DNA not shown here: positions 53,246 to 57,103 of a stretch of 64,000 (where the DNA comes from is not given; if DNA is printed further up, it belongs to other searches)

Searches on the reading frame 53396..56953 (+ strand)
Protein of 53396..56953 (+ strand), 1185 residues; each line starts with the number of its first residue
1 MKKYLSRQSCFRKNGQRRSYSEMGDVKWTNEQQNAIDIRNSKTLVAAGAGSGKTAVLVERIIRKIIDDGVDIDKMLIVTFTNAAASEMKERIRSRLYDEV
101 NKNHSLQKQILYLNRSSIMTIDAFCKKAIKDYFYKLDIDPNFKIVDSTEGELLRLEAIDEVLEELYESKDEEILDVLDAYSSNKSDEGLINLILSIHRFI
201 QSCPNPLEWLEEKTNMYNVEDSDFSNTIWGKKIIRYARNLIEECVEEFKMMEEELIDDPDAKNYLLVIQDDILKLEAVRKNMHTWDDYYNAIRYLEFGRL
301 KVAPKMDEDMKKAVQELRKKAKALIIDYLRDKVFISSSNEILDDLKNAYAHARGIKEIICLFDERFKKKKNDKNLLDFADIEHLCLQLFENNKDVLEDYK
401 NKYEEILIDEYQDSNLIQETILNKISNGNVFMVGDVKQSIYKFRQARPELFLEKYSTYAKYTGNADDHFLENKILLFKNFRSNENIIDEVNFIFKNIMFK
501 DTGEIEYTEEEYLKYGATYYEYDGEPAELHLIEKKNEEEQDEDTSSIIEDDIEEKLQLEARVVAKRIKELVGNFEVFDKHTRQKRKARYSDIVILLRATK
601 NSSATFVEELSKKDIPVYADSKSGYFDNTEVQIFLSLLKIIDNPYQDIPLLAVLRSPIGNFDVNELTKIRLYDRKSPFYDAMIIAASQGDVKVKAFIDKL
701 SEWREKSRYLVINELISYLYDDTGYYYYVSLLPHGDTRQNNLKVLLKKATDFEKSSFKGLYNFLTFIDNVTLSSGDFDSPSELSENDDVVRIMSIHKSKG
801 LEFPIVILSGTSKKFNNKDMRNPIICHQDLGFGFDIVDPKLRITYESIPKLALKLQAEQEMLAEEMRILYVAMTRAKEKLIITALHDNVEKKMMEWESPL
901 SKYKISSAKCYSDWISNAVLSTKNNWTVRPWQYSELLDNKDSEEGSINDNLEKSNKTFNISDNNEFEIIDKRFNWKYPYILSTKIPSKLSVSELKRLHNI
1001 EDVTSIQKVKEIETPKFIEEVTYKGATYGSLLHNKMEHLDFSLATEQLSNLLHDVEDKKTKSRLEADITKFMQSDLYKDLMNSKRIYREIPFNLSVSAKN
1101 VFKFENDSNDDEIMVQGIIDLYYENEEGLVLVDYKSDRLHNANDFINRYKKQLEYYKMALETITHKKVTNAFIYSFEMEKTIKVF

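Call 33: search_protein_families(library=pfam, proteins=[window:53396-56953:+], max_evalue=0.001)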
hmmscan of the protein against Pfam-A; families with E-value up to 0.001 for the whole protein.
window:53396-56953:+ (1185 aa): 9 families
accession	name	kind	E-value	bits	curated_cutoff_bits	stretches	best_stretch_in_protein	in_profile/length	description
PF00580.27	UvrD-helicase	-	3e-60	204.6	23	1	28-458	1-270/271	UvrD/REP helicase N-terminal domain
PF13361.12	UvrD_C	-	1.8e-33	116.9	25.6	1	475-884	2-347/350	UvrD-like helicase C-terminal domain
PF13245.12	AAA_19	-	1.1e-17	64.9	25.1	1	32-444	1-134/134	AAA domain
PF13538.12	UvrD_C_2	-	2.2e-11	43.9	27.4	2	790-821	2-35/52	UvrD-like helicase C-terminal domain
PF12705.13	PDDEXK_1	-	2e-07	31.7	22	1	1024-1176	33-189/247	PD-(D/E)XK nuclease superfamily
PF01443.25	Viral_helicase1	-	1.7e-06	28.5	21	0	400-458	55-118/228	Viral superfamily 1 RNA helicase core domain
PF13087.12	AAA_12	-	1.2e-05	25.5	27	0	786-883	135-191/195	AAA domain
PF00270.35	DEAD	-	0.00046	20.4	26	0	31-101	3-73/167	DEAD/DEAH box helicase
PF04851.21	ResIII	-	0.00095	19.5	22.5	0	30-104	13-88/164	Type III restriction enzyme, res subunit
